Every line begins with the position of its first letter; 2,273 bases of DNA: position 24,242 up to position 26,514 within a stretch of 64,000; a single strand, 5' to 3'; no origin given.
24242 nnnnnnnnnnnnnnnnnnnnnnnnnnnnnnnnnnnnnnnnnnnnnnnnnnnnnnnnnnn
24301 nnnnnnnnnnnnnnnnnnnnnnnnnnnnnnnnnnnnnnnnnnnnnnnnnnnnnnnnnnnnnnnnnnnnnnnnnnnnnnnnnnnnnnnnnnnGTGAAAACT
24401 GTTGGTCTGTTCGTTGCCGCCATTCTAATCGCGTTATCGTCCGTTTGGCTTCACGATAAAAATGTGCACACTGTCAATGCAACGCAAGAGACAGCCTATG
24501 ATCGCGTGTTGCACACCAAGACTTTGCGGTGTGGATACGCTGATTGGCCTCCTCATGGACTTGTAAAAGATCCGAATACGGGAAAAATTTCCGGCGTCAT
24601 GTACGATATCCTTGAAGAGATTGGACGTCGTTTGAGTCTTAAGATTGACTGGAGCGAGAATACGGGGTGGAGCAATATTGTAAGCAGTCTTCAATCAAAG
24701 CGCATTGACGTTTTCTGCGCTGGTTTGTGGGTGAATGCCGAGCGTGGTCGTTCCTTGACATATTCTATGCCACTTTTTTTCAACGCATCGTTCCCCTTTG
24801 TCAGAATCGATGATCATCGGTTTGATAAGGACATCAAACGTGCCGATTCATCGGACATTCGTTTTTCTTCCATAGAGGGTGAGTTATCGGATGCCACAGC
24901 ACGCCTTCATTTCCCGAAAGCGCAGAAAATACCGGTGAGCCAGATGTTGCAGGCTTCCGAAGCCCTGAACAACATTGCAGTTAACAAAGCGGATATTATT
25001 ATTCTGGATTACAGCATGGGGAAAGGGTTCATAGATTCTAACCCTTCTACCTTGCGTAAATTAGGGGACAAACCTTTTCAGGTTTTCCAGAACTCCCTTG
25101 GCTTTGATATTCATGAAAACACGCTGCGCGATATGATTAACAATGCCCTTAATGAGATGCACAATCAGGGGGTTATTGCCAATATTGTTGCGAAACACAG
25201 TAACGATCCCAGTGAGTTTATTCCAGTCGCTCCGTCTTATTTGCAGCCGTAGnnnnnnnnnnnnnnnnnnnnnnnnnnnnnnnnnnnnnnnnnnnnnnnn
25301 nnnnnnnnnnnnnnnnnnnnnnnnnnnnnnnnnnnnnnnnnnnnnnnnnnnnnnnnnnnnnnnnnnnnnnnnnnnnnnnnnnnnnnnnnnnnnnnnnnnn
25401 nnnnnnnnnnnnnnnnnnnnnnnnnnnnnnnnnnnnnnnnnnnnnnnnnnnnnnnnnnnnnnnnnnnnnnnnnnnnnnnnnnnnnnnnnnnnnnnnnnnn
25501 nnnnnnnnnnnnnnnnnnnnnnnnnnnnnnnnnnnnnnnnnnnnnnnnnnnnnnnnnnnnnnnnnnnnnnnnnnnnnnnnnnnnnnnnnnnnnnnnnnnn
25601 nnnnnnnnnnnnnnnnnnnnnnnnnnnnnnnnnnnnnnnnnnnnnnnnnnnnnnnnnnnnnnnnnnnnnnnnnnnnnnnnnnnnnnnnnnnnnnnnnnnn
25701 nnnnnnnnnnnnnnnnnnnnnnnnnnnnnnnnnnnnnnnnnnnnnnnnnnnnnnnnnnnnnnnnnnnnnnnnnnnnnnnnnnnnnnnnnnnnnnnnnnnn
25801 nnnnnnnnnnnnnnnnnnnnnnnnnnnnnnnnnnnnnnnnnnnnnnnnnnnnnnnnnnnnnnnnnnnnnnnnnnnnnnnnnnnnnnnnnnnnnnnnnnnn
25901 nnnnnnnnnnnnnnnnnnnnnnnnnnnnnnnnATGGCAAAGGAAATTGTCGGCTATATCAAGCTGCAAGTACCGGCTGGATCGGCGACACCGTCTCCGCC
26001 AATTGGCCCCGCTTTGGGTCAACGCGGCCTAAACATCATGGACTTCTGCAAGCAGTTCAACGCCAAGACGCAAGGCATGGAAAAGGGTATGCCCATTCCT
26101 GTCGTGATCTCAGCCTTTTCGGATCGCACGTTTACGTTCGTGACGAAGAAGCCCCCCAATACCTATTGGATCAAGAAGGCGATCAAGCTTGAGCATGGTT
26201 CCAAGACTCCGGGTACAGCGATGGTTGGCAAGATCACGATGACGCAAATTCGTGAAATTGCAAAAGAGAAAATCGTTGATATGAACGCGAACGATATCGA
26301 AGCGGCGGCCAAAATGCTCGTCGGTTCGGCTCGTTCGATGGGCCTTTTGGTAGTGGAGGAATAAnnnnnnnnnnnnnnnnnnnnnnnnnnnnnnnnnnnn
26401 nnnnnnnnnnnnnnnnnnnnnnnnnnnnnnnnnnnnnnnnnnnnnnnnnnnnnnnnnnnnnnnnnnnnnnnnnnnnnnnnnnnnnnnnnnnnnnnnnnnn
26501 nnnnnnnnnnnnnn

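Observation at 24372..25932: Second SBP paralogue plus two MITE copies wedged between nusG and rplK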

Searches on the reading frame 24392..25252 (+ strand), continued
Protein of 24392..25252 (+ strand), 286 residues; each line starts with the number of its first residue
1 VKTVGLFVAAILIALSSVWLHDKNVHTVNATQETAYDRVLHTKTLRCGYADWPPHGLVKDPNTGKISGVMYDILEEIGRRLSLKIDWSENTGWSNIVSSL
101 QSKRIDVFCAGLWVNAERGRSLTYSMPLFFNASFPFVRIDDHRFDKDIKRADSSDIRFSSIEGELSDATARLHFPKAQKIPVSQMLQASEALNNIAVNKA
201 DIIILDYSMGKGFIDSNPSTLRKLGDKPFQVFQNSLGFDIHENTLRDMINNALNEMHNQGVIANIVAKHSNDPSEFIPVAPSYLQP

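Call 81: search_protein_families(library=pfam, proteins=[L010:5171-5905:-, L010:6877-8403:+, L011:1178-2329:+, L011:3237-4580:+, L015:4867-5976:+, L015:6861-7406:+, L016:791-1447:+, L014:5216-5863:-, L014:6937-7674:-, L008:20-1771:+], max_evalue=0.00001)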
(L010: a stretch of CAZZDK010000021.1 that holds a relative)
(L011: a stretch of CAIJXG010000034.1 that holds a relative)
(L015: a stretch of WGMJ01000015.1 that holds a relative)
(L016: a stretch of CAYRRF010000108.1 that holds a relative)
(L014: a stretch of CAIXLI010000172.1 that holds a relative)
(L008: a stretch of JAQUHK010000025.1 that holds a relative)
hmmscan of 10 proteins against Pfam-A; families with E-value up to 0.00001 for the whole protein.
L010:5171-5905:- (244 aa): 0 families

L010:6877-8403:+ (508 aa): 0 families

L011:1178-2329:+ (383 aa): 0 families

L011:3237-4580:+ (447 aa): 7 families
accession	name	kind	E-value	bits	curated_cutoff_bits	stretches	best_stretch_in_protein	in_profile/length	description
PF01926.29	MMR_HSR1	-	8.5e-50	168.1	21.9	2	5-121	2-113/113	50S ribosome-binding GTPase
PF14714.11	KH_dom-like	-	2.4e-31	108.3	27.3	1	355-435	1-81/81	KH-domain-like of EngA bacterial GTPase enzymes, C-terminal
PF02421.24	FeoB_N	-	2.6e-26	92.4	27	2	180-344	3-155/156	Ferrous iron transport protein B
PF00009.33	GTP_EFTU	-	3.5e-21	76.1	26.5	1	176-347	2-184/188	Elongation factor Tu GTP binding domain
PF00350.29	Dynamin_N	-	3.1e-14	53.8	27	0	180-216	1-36/168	Dynamin family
PF04548.22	AIG1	-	1.4e-10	41.3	27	0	180-283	3-106/212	AIG1 family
PF03193.22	RsgA_GTPase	-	4.2e-08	33.6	30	0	169-206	99-135/174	RsgA GTPase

L015:4867-5976:+ (369 aa): 2 families
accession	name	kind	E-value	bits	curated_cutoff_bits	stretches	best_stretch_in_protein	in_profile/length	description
PF01053.26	Cys_Met_Meta_PP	-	5.5e-136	453.5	27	1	10-366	2-378/381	Cys/Met metabolism PLP-dependent enzyme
PF00155.27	Aminotran_1_2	-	3.1e-06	27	19.7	0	59-187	46-196/361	Aminotransferase class I and II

L015:6861-7406:+ (181 aa): 1 family
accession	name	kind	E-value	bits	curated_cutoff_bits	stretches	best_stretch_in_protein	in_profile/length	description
PF07291.16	MauE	-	5.1e-14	53.1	27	1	57-180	7-127/128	Methylamine utilisation protein MauE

L016:791-1447:+ (218 aa): 1 family
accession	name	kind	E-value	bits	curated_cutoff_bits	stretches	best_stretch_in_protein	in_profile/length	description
PF00329.25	Complex1_30kDa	-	1.2e-49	168.4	22.5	1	41-160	3-123/124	Respiratory-chain NADH dehydrogenase, 30 Kd subunit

L014:5216-5863:- (215 aa): 0 families

L014:6937-7674:- (245 aa): 0 families

L008:20-1771:+ (583 aa): 2 families
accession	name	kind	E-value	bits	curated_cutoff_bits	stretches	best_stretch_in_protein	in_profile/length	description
PF00884.28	Sulfatase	-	2.2e-44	152.4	25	1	226-494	2-300/301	Sulfatase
PF01663.27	Phosphodiest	-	5.1e-07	30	23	0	227-269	1-39/342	Type I phosphodiesterase / nucleotide pyrophosphatase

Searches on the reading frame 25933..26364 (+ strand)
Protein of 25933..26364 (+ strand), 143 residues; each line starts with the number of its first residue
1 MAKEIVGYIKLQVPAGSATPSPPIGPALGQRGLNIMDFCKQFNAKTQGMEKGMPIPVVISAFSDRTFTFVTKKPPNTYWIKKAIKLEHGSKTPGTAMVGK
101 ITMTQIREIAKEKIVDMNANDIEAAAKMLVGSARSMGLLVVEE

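Call 3: search_protein_families(library=pfam, proteins=[window:25933-26364:+], max_evalue=0.01)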
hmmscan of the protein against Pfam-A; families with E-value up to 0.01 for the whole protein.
window:25933-26364:+ (143 aa): 2 families
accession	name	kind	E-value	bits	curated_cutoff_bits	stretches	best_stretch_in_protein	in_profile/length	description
PF03946.19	Ribosomal_L11_N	-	3.8e-29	100.7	32.9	1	9-67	1-58/58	Ribosomal protein L11, N-terminal domain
PF00298.24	Ribosomal_L11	-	4.2e-24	85.2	21.4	1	72-140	1-69/69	Ribosomal protein L11, RNA binding domain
